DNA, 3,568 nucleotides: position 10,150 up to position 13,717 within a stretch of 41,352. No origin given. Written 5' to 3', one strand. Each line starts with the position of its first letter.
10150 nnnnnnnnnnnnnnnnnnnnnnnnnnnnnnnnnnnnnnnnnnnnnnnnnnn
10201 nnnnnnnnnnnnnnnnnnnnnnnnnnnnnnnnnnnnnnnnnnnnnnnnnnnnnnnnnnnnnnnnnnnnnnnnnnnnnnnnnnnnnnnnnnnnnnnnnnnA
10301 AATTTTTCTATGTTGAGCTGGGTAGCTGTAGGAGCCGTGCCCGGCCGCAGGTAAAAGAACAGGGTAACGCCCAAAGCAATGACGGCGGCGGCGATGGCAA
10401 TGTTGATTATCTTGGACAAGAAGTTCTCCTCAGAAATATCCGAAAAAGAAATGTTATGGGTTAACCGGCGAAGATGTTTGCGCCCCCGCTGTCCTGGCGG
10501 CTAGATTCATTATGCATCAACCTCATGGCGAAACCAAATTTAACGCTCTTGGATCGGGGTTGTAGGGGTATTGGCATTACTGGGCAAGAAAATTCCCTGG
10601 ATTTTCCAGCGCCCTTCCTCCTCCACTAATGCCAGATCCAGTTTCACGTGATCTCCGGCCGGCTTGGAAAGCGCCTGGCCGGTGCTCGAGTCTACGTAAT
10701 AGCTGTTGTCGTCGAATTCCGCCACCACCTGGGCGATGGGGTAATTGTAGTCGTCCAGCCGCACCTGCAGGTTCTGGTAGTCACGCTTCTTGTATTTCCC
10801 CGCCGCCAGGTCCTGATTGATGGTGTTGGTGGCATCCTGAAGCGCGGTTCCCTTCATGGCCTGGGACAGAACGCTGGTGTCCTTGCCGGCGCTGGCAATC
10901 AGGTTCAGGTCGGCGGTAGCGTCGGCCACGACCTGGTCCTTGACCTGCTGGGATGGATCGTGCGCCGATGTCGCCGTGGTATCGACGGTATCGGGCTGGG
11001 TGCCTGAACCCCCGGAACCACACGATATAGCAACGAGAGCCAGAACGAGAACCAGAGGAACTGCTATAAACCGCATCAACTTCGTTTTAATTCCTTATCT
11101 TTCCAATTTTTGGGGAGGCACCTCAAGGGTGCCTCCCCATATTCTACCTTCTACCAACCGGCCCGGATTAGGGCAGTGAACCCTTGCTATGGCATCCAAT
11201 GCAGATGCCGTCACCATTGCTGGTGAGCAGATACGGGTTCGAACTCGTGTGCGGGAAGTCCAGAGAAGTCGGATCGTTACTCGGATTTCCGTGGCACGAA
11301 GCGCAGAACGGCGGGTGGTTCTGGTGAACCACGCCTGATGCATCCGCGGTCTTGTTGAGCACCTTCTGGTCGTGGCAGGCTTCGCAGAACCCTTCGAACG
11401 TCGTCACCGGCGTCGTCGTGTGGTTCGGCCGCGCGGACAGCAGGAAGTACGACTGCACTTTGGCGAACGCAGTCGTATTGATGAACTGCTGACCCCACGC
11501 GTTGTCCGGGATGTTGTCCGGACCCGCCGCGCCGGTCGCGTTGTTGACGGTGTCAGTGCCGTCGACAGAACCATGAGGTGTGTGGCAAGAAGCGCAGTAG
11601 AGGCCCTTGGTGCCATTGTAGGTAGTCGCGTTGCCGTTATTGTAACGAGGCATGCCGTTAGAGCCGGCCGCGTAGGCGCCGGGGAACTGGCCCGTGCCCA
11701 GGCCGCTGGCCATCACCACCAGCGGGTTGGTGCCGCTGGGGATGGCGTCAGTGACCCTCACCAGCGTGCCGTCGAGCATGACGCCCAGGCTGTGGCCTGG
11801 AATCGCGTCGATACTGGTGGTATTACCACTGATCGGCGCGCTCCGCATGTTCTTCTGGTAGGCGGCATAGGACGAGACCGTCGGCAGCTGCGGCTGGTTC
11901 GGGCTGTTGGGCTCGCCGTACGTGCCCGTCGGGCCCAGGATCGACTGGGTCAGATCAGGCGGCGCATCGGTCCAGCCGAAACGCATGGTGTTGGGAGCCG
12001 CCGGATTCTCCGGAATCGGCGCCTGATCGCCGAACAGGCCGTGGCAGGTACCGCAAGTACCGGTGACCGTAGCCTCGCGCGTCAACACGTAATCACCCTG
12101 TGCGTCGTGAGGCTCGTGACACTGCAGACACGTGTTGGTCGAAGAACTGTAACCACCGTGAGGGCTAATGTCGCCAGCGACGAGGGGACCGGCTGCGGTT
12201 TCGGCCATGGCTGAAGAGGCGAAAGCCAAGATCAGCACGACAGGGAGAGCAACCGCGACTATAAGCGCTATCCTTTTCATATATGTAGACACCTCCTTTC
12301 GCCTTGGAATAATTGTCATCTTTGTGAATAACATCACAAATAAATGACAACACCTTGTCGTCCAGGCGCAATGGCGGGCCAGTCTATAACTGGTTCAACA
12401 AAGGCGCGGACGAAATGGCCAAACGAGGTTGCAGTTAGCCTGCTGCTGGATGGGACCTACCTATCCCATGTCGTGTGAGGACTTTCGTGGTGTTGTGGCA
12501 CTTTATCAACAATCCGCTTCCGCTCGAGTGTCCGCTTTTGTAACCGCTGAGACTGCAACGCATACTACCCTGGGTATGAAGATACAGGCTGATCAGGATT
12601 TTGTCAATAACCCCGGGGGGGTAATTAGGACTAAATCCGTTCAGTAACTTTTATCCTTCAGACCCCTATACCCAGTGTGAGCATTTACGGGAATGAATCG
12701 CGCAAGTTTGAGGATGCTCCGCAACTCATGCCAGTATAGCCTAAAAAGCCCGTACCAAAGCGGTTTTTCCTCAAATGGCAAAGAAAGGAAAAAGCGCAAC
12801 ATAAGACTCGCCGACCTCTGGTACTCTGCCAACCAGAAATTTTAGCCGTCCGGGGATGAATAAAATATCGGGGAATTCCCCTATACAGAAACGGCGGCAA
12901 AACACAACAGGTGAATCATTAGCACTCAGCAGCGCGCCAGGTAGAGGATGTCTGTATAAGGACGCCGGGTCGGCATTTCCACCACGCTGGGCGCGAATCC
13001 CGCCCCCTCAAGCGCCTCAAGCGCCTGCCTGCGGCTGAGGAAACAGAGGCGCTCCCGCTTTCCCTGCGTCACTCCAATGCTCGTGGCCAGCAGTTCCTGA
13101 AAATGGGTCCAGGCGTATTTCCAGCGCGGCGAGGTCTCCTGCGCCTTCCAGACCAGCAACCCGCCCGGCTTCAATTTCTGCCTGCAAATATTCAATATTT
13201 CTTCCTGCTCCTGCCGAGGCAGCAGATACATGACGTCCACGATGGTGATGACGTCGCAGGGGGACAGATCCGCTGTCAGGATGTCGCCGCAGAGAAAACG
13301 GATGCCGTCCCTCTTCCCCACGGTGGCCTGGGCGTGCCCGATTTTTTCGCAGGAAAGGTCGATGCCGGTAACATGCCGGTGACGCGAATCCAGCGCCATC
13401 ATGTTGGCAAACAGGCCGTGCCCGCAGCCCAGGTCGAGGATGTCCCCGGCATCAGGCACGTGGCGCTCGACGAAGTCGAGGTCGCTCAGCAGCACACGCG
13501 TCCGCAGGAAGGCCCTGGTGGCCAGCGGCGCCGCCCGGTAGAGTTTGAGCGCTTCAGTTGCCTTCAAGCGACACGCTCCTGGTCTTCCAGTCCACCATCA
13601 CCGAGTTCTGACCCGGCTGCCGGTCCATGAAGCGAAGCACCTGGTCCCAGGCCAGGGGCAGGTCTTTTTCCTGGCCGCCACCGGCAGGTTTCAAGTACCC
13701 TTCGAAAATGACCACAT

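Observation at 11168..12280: Secreted hexahaem cytochrome with OmcS-like motif architecture: candidate cytochrome-nanowire subunit in a Firmicutes/Actinobacteria-like genome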

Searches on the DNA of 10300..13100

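Call 67: search_rna_families(source=window, start=10300, end=13100, threshold=evalue, max_evalue=1)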
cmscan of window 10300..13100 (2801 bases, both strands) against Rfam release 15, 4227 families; matches with E-value up to 1: 2.
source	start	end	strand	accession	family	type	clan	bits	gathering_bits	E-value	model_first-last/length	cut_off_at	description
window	11100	11134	-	RF01371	CRISPR-DR58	Gene; CRISPR;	-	23.2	38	0.2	1-37/37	no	CRISPR RNA direct repeat element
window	11109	11139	-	RF01759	sucC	Cis-reg;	-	21.2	50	0.24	9-39/70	no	sucC RNA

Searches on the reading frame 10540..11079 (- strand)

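Call 8: search_protein_families(library=pfam, proteins=[window:10540-11079:-], max_evalue=0.01)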
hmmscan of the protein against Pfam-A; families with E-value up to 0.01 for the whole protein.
window:10540-11079:- (179 aa): 1 family
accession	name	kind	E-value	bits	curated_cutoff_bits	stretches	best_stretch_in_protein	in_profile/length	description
PF13355.12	ARC6-like_IMS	-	0.00045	21.2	22.8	1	67-161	21-117/117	ARC6-like, IMS domain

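Call 90: search_protein_families(library=ncbifam, proteins=[window:10540-11079:-], max_evalue=0.01)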
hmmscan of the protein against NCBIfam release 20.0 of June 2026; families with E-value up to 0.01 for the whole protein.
window:10540-11079:- (179 aa): 1 family
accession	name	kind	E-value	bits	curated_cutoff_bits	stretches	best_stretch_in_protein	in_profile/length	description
NF058595.1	invert_tail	domain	0.0024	18.2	37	1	2-36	54-88/113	lipo-invert putative C-terminal anchoring domain-containing protein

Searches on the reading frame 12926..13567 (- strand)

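Call 8: search_protein_families(library=pfam, proteins=[window:12926-13567:-], max_evalue=0.01)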
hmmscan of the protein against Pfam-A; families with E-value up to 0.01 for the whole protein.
window:12926-13567:- (213 aa): 16 families
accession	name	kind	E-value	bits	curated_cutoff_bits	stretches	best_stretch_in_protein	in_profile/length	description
PF13649.12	Methyltransf_25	-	4.5e-15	56.5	27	1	43-136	1-97/97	Methyltransferase domain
PF13489.12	Methyltransf_23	-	2.4e-13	50.6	27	1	37-192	20-160/164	Methyltransferase domain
PF08241.18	Methyltransf_11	-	9.1e-13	49.1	21.2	1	44-139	1-94/95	Methyltransferase domain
PF08242.18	Methyltransf_12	-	7.9e-12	46.2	30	1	44-138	1-98/98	Methyltransferase domain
PF13847.12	Methyltransf_31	-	1.7e-11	44.5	27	1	42-141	6-110/145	Methyltransferase domain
PF05401.17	NodS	-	4.6e-07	30.3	24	1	37-140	41-144/201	Nodulation protein S (NodS)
PF05175.20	MTS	-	7e-07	29.5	23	1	23-100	20-94/170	Methyltransferase small domain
PF00891.24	Methyltransf_2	-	1.3e-05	25.1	22.3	1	41-139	64-163/210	O-methyltransferase domain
PF01739.24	CheR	-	6.1e-05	23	27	1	89-141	120-174/195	CheR methyltransferase, SAM binding domain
PF01728.25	FtsJ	-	0.00082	19.8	24.1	1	40-142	22-139/181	FtsJ-like methyltransferase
PF02390.23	Methyltransf_4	-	0.0016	18.4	24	0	43-96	5-60/173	Putative methyltransferase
PF02353.26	CMAS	-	0.0021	17.9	27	1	42-142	65-166/273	Mycolic acid cyclopropane synthetase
PF12847.13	Methyltransf_18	-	0.0053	17.2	27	1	30-99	5-77/151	Methyltransferase domain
PF07021.18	MetW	-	0.0057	16.7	21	1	29-77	3-50/193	Methionine biosynthesis protein MetW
PF05724.17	TPMT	-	0.0065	16.6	26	0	46-137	44-150/218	Thiopurine S-methyltransferase (TPMT)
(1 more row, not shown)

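Call 90: search_protein_families(library=ncbifam, proteins=[window:12926-13567:-], max_evalue=0.01)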
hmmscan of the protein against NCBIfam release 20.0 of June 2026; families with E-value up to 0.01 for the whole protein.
window:12926-13567:- (213 aa): 32 families (the best 25 are shown)
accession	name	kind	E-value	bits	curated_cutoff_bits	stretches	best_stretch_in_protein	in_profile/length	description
NF043040.1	corrin_prot_MT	hypoth_equivalog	1.1e-11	44.6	180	1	34-149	36-155/216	corrinoid protein-associated methyltransferase CpaM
TIGR01983.1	UbiG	equivalog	3e-10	39.8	102.95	1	41-139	51-150/228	bifunctional 2-polyprenyl-6-hydroxyphenol methylase/3-demethylubiquinol 3-O-methyltransferase UbiG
TIGR02072.1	BioC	equivalog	1.1e-08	35.2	184.95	1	41-198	36-179/244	malonyl-ACP O-methyltransferase BioC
TIGR02021.1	BchM-ChlM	equivalog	4.8e-07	29.4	158.9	1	38-126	53-141/218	magnesium protoporphyrin IX methyltransferase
NF045667.1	MTase_DVU1556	equivalog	5.8e-07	29.2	155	1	38-140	21-119/213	DVU_1556 family methyltransferase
NF041537.1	ArsM_AhpD_UU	exception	5.2e-06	25.5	510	1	39-139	76-179/345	arsenite methyltransferase/AhpD domain selenoprotein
TIGR00740.1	TIGR00740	equivalog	6.9e-06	25.9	193.3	1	33-140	47-159/239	carboxy-S-adenosyl-L-methionine synthase CmoA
NF002909.0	PRK03522.2-1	equivalog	8.3e-06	25.2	553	1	41-110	234-303/374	23S rRNA (uracil(747)-C(5))-methyltransferase RlmC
NF041820.1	daptide_MTase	equivalog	2.4e-05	23.9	175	1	40-147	37-149/243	daptide-type RiPP biosynthesis methyltransferase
NF041650.1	nod_mtase_NodS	equivalog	3e-05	23.8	300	1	42-144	41-143/190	nodulation methyltransferase NodS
NF041536.1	ArsM_DUF2284_UU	exception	6.4e-05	21.5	575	1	37-143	74-183/459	arsenite methyltransferase/DUF2284 domain selenoprotein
NF008264.0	PRK11036.1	equivalog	0.00011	21.8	366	1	17-138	21-145/261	tRNA uridine 5-oxyacetic acid(34) methyltransferase CmoM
NF001244.0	PRK00216.1-5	equivalog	0.00015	21.1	216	1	41-139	50-152/236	bifunctional demethylmenaquinone methyltransferase/2-methoxy-6-polyprenyl-1,4-benzoquinol methylase UbiE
NF008992.0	PRK12335.1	equivalog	0.00019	20.7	303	1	39-137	122-220/289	SAM-dependent methyltransferase TehB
TIGR03534.1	RF_mod_PrmC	equivalog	0.00034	20.1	199.1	1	38-107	85-160/253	peptide chain release factor N(5)-glutamine methyltransferase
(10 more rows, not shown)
